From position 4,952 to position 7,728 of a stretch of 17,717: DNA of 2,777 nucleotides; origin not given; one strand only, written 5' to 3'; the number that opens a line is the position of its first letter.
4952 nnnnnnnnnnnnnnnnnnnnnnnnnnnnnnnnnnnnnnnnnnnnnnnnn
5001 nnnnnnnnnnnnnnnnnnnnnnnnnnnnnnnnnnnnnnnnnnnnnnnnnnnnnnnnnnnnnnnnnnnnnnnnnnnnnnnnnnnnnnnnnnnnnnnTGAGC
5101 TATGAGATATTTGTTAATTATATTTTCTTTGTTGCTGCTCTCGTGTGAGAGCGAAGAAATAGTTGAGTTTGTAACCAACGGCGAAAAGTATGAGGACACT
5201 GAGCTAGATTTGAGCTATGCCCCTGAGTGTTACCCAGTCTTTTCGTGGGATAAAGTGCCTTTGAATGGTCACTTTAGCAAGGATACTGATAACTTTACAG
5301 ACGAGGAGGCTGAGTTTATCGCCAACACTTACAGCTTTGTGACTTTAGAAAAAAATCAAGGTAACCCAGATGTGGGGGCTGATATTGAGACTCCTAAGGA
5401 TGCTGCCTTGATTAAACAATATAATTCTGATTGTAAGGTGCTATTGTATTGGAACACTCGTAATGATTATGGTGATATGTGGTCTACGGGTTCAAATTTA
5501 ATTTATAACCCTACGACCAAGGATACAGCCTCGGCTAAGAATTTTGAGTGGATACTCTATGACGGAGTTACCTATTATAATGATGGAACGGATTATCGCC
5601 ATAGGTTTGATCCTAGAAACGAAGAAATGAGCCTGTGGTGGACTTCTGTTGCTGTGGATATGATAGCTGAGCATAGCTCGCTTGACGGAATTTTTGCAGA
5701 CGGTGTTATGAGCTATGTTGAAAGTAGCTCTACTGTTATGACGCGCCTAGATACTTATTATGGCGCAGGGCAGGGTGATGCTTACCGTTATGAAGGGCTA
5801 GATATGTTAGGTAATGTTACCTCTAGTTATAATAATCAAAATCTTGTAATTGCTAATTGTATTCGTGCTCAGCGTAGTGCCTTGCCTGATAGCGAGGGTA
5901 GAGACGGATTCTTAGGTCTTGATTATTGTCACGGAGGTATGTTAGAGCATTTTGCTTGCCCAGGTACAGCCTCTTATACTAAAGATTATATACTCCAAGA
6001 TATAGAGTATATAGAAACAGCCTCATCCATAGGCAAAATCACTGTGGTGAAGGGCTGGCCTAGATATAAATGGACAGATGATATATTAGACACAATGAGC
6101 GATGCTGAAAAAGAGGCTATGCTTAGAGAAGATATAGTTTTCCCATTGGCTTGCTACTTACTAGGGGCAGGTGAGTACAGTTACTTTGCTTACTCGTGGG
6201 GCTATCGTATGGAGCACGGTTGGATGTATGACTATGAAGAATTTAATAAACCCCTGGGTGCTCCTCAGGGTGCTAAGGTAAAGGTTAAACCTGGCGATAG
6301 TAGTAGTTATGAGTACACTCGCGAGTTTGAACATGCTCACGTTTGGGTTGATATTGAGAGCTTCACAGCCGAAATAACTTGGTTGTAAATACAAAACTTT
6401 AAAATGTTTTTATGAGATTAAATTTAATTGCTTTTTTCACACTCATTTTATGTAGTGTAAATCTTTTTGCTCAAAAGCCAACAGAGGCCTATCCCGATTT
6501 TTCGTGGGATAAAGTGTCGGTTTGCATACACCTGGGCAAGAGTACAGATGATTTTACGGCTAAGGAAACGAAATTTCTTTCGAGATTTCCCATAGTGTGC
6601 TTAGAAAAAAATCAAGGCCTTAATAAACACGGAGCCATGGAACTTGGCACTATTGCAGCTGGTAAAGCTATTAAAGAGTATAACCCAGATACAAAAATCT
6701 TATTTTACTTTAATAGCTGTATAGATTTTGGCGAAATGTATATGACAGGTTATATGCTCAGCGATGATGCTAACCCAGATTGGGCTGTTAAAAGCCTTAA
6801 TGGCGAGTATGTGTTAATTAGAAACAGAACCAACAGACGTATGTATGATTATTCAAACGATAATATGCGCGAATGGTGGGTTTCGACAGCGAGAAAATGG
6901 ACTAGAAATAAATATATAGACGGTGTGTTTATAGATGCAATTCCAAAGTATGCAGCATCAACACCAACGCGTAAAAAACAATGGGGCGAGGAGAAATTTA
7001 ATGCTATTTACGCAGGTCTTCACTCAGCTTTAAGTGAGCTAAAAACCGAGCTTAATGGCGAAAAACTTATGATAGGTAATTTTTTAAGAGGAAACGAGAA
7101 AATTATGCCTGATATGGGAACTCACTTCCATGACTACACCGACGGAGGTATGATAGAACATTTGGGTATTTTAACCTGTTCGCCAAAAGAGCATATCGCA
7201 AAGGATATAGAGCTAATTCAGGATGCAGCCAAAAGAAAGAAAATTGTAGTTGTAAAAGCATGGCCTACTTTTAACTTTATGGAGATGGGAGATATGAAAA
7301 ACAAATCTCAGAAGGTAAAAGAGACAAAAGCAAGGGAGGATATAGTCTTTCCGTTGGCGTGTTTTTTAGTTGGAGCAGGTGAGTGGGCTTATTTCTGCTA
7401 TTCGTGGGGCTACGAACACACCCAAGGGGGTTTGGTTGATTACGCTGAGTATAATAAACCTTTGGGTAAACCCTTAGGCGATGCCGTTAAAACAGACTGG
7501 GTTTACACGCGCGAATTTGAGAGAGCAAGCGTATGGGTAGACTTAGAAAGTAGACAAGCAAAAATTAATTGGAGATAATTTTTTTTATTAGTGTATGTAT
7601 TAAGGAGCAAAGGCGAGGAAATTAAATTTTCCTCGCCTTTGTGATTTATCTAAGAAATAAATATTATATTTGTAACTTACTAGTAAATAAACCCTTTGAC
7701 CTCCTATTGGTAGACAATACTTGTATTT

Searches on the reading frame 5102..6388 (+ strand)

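Call 5: search_protein_families(library=pfam, proteins=[window:5102-6388:+], max_evalue=0.001)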
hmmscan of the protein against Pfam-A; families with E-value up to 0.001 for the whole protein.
window:5102-6388:+ (428 aa): 1 family
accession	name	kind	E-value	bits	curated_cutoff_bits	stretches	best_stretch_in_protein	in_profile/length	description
PF14885.12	GHL15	-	7.5e-30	105.2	27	1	105-412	1-270/271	Hypothetical glycosyl hydrolase family 15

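Call 67: search_protein_families(library=ncbifam, proteins=[window:5102-6388:+], max_evalue=0.001)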
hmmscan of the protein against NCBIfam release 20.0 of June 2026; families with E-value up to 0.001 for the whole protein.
window:5102-6388:+ (428 aa): 0 families

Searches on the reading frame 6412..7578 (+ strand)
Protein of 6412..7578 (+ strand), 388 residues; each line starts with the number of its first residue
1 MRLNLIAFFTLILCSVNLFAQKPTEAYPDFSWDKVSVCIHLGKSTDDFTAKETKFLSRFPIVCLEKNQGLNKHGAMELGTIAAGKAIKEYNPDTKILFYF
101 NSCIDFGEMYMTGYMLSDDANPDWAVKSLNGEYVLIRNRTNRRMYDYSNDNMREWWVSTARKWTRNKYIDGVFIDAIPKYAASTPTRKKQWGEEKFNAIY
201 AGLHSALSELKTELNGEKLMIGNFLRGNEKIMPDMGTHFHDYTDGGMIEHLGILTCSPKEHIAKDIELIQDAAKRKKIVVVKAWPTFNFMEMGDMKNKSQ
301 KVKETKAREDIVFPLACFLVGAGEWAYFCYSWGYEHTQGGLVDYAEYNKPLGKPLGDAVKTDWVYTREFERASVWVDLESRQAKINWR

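Call 5: search_protein_families(library=pfam, proteins=[window:6412-7578:+], max_evalue=0.001)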
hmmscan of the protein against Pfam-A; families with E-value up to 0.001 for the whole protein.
window:6412-7578:+ (388 aa): 1 family
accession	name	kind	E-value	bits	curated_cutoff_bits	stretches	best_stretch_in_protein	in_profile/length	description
PF14885.12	GHL15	-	2.2e-40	139.7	27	1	88-372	1-270/271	Hypothetical glycosyl hydrolase family 15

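Call 67: search_protein_families(library=ncbifam, proteins=[window:6412-7578:+], max_evalue=0.001)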
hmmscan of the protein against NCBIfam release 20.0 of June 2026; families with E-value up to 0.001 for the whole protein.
window:6412-7578:+ (388 aa): 0 families
